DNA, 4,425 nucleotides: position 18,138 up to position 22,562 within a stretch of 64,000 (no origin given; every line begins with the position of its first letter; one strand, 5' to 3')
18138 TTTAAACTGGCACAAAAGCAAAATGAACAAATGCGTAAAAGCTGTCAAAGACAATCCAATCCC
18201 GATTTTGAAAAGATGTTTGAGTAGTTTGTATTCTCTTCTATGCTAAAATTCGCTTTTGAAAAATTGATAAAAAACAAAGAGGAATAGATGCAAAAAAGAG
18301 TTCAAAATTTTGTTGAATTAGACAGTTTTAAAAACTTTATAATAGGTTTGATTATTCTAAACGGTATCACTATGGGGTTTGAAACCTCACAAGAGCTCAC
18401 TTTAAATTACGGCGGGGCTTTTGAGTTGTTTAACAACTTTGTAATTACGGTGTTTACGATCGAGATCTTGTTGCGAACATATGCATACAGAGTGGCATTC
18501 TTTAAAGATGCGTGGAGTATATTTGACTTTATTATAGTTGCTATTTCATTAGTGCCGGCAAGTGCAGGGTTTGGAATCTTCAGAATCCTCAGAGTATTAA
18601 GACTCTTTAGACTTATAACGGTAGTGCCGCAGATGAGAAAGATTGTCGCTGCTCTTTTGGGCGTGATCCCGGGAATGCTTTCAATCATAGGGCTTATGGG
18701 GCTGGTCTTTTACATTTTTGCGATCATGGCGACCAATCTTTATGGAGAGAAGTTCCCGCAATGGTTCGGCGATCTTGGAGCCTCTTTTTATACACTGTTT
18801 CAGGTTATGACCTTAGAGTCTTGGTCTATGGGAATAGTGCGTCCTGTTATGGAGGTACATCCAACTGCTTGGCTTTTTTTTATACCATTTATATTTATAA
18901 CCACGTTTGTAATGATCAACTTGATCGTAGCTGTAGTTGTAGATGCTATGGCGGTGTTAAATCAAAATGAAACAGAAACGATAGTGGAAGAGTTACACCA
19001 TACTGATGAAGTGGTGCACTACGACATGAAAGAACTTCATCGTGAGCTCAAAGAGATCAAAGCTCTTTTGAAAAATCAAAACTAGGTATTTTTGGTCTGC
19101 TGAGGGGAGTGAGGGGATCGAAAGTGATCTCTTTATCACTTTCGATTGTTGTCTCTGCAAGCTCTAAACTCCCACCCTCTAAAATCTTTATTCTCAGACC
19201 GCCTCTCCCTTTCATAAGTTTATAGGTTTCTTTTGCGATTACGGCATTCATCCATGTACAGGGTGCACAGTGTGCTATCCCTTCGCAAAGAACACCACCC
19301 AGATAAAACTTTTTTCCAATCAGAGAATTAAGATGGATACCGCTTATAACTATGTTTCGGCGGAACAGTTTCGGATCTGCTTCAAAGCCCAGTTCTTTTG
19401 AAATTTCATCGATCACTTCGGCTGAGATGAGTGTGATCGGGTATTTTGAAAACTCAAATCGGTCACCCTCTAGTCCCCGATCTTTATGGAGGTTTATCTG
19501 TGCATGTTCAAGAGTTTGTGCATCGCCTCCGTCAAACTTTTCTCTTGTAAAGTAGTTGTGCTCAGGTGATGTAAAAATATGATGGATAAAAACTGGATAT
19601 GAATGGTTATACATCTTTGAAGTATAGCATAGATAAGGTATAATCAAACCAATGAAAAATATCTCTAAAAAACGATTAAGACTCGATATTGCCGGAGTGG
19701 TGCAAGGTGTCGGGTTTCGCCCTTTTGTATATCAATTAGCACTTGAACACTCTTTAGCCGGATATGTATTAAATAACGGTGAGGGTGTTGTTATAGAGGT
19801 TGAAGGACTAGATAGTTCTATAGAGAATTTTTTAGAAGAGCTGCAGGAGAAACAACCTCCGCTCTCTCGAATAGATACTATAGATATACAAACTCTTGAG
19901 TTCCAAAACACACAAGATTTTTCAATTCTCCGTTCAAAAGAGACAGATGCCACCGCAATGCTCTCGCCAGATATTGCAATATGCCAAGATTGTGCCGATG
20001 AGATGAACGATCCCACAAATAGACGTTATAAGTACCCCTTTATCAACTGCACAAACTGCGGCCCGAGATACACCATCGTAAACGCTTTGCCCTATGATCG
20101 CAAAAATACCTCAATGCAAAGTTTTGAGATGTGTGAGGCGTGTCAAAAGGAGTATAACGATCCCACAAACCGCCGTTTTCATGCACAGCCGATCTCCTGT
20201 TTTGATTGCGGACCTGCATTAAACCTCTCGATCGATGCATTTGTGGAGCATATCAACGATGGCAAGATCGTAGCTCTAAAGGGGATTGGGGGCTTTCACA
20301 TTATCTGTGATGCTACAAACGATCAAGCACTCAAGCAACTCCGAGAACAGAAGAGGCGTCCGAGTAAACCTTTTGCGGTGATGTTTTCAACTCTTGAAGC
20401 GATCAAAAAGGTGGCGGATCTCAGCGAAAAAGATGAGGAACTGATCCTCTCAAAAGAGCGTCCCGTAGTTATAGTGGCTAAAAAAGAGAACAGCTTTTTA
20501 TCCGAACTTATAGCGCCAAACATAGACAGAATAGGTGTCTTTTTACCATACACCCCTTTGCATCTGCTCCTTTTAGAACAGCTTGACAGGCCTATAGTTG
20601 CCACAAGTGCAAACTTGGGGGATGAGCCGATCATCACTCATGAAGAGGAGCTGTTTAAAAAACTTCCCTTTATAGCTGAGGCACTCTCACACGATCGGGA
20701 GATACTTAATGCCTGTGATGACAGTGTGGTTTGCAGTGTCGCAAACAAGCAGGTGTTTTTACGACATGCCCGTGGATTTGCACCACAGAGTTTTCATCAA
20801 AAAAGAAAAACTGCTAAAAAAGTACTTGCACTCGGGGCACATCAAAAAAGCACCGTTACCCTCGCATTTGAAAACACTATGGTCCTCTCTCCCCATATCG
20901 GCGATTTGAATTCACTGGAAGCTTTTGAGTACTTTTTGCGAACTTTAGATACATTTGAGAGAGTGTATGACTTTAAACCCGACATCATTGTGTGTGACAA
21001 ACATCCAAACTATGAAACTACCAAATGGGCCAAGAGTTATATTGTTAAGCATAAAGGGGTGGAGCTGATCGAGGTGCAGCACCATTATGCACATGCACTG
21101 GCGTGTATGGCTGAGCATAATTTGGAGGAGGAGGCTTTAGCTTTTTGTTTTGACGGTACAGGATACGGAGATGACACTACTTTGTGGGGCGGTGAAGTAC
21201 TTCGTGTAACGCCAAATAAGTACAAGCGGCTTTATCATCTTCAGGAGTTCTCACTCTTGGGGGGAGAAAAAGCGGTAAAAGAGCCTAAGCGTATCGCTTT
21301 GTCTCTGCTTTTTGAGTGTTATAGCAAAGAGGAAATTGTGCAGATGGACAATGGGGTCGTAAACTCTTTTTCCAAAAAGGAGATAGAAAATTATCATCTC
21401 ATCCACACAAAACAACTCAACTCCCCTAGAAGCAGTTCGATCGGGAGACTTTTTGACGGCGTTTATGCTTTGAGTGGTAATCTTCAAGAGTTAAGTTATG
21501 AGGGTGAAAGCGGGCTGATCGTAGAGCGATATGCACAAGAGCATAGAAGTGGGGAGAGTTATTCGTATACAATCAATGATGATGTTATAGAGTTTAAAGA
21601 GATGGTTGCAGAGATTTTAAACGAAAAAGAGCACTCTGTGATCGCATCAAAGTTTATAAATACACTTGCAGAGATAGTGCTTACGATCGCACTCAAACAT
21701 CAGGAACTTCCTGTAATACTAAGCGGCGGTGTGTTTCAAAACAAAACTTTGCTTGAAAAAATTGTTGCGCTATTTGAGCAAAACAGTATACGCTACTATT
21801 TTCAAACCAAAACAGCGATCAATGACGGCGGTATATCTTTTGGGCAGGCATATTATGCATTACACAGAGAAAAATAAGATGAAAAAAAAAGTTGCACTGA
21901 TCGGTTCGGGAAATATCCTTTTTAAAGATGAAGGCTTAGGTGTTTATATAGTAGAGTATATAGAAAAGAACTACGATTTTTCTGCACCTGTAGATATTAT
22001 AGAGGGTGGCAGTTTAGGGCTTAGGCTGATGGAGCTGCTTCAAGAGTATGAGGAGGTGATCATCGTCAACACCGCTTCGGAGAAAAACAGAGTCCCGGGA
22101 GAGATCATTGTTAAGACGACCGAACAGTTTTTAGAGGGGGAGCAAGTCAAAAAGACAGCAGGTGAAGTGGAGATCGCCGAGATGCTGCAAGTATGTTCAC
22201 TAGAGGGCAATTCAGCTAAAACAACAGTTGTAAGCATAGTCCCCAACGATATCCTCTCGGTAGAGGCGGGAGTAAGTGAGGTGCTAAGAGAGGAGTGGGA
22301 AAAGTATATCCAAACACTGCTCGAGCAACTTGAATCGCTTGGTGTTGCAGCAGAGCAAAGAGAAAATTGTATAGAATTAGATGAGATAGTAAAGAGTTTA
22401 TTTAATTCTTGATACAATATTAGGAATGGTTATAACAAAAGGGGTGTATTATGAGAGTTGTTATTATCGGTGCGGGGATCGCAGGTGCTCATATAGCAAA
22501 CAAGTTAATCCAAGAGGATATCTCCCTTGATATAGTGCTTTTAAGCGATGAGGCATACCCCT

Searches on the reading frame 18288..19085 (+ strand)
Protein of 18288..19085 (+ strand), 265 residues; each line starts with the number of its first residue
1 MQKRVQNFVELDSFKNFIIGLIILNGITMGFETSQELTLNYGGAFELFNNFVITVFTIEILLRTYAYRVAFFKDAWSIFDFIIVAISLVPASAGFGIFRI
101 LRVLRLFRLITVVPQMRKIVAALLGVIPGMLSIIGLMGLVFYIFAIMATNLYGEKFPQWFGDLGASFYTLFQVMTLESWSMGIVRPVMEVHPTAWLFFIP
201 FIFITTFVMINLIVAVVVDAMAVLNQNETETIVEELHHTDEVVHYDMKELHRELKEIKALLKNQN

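Call 7: search_protein_families(library=pfam, proteins=[window:18288-19085:+], max_evalue=0.001)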
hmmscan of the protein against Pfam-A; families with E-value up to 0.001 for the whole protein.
window:18288-19085:+ (265 aa): 3 families
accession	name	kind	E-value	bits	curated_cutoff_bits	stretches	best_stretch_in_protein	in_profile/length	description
PF00520.37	Ion_trans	-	9.9e-41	140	25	1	14-227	4-239/241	Ion transport protein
PF08016.18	PKD_channel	-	8.6e-06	25.8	22.4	1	97-222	102-223/225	Polycystin cation channel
PF07019.17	EMC6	-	0.00056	20.8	23.3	1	113-151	2-40/81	EMC6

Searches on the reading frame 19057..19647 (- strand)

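Call 7: search_protein_families(library=pfam, proteins=[window:19057-19647:-], max_evalue=0.001)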
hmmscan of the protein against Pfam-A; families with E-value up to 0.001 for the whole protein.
window:19057-19647:- (196 aa): 1 family
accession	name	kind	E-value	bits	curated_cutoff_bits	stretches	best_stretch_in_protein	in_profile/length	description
PF03473.23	MOSC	-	3.2e-11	43.7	22.7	1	68-160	9-112/120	MOSC domain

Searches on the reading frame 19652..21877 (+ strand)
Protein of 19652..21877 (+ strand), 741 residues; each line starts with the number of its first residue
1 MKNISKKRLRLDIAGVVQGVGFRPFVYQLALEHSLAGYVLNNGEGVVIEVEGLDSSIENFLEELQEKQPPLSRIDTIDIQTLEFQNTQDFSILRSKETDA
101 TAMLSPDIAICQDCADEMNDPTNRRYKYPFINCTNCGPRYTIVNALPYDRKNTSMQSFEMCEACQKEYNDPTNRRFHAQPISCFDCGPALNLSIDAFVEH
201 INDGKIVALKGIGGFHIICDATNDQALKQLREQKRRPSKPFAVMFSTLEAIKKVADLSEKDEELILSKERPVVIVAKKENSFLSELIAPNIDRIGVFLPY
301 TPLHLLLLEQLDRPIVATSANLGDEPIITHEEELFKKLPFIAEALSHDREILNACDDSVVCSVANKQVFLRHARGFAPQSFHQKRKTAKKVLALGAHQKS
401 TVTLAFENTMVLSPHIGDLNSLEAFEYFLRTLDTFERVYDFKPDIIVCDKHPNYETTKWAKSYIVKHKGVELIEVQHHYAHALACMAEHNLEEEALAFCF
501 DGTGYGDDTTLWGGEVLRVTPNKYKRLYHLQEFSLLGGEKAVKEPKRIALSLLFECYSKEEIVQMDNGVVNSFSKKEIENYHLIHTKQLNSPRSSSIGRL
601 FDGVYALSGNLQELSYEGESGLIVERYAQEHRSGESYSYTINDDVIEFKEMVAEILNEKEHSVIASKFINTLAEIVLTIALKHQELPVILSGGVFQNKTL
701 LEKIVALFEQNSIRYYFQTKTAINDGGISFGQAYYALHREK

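Call 3: search_protein_families(library=pfam, proteins=[window:19652-21877:+], max_evalue=0.01)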
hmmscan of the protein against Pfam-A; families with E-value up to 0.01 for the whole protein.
window:19652-21877:+ (741 aa): 5 families
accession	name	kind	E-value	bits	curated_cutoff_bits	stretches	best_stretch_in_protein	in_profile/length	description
PF22521.2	HypF_C_2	-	8e-67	226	27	1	498-732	2-241/241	Carbamoyltransferase, Kae1-like Domain, second subdomain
PF01300.24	Sua5_yciO_yrdC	-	8e-46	156.2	25.1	1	200-372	2-177/178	Telomere recombination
PF17788.7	HypF_C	-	7.7e-37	126.4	23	1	387-488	2-99/99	HypF Kae1-like domain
PF07503.17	zf-HYPF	-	5.3e-35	119.4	23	2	110-143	1-34/34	HypF finger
PF00708.24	Acylphosphatase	-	9.5e-22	77.5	22.5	1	11-92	3-85/85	Acylphosphatase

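Call 4: search_protein_families(library=ncbifam, proteins=[window:19652-21877:+], max_evalue=0.01)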
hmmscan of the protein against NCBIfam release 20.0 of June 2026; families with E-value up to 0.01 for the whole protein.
window:19652-21877:+ (741 aa): 34 families (the best 25 are shown)
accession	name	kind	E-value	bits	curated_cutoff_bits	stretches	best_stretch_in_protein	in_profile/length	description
TIGR00143.1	hypF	equivalog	5.3e-245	815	466.1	1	12-735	2-739/741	carbamoyltransferase HypF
TIGR00057.1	TIGR00057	equivalog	4.1e-20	71.9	123.2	1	194-371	11-189/202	L-threonylcarbamoyladenylate synthase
NF010995.0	PRK14420.1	equivalog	2.7e-13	50.3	110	1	7-93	2-89/91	acylphosphatase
NF011009.0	PRK14435.1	equivalog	5.3e-12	45.7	119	1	7-92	2-87/90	acylphosphatase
NF011017.0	PRK14445.1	equivalog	6e-12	45.7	97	1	6-93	3-91/92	acylphosphatase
NF011007.0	PRK14433.1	equivalog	1.5e-11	44.4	100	1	8-92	3-87/88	acylphosphatase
NF011008.0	PRK14434.1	equivalog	1.8e-11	44.1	86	1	8-92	3-90/92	acylphosphatase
NF011005.0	PRK14431.1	equivalog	1.7e-10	40.9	108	1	7-87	2-82/89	acylphosphatase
NF011012.0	PRK14440.1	equivalog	1.8e-10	40.9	103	1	7-85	3-81/90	acylphosphatase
NF011001.0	PRK14427.1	equivalog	2.4e-09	37.4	100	1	7-85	17-95/105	acylphosphatase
NF011020.0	PRK14449.1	equivalog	5e-09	36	103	1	6-90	2-87/90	acylphosphatase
NF011019.0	PRK14448.1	equivalog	1.1e-08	35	100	1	12-91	7-84/90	acylphosphatase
NF011000.0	PRK14426.1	equivalog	1.6e-08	34.4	89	1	5-92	2-91/92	acylphosphatase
NF010997.0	PRK14422.1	equivalog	1.8e-08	34.4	95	1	6-76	5-75/93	acylphosphatase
NF010999.0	PRK14425.1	equivalog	8.7e-08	32.2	106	1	6-92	5-92/94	acylphosphatase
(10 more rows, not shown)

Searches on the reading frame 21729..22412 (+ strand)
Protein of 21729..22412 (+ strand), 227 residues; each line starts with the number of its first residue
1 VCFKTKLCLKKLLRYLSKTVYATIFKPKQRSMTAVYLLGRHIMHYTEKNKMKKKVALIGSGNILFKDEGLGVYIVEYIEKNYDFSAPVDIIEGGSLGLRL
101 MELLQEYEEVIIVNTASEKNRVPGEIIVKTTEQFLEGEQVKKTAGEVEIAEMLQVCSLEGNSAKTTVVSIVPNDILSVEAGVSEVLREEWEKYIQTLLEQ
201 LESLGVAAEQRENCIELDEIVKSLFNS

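Call 3: search_protein_families(library=pfam, proteins=[window:21729-22412:+], max_evalue=0.01)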
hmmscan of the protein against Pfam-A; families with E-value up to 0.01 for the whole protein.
window:21729-22412:+ (227 aa): 1 family
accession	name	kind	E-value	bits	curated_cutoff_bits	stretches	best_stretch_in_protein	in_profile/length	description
PF01750.23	HycI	-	6.6e-15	55.5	23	1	72-199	1-129/130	Hydrogenase maturation protease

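Call 4: search_protein_families(library=ncbifam, proteins=[window:21729-22412:+], max_evalue=0.01)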
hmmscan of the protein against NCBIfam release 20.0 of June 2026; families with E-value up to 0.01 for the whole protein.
window:21729-22412:+ (227 aa): 7 families
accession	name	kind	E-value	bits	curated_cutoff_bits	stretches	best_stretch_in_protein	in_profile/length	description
TIGR00140.1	hupD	subfamily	5.2e-28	97.9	151.8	1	57-205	3-151/151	HyaD/HybD family hydrogenase maturation endopeptidase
TIGR00072.1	hydrog_prot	superfamily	1.4e-25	90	47.45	1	57-201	2-145/145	hydrogenase maturation protease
NF007777.0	PRK10466.1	equivalog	1e-21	77.4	190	1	55-213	3-161/164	HyaD/HybD family hydrogenase maturation endopeptidase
NF045519.1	NiFeSe_H2_mat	exception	1.6e-19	70.2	190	1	53-201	1-147/152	NiFeSe hydrogenase maturation protease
NF007616.0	PRK10264.1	equivalog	6.4e-13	48.8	261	1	52-214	3-168/195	hydrogenase 1 maturation protease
TIGR00130.1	frhD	equivalog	1.7e-10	41.2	134.95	1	52-201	2-151/153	coenzyme F420-reducing hydrogenase, FrhD protein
TIGR00142.1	hycI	equivalog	0.0012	18.7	119.1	1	57-204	3-145/146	hydrogenase maturation peptidase HycI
